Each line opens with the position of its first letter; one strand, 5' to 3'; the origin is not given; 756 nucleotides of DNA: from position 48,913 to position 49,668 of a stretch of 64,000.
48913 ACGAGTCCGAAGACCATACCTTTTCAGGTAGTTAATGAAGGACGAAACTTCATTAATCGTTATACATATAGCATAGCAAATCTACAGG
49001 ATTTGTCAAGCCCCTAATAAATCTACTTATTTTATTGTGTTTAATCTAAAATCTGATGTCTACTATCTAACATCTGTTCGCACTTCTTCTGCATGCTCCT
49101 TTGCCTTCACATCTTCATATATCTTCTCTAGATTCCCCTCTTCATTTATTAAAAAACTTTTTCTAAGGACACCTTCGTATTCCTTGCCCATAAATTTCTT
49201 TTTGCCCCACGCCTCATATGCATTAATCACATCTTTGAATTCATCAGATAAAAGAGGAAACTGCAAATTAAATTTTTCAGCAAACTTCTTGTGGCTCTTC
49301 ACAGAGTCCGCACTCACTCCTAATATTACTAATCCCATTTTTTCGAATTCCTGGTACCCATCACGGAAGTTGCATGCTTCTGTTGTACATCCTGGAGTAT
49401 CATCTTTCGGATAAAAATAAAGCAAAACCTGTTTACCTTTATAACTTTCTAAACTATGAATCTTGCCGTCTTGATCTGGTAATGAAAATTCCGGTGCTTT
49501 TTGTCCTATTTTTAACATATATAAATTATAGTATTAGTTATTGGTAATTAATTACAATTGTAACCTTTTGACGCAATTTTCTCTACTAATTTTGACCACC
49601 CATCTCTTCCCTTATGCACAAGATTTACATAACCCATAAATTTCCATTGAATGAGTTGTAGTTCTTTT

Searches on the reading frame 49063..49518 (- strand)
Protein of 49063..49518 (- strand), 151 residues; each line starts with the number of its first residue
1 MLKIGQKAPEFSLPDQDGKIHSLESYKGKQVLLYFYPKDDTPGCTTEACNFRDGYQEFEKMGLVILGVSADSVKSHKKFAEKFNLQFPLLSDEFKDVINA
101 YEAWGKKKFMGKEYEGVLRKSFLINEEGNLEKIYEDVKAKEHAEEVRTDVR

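Call 10: search_protein_families(library=pfam, proteins=[window:49063-49518:-])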
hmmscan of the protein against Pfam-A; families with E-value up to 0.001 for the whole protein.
window:49063-49518:- (151 aa): 2 families
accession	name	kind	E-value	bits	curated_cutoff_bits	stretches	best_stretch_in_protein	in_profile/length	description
PF00578.27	AhpC-TSA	-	1.6e-41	141.5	26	1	4-132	1-123/124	AhpC/TSA family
PF08534.16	Redoxin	-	3.6e-22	79.2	26.6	1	4-139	2-137/148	Redoxin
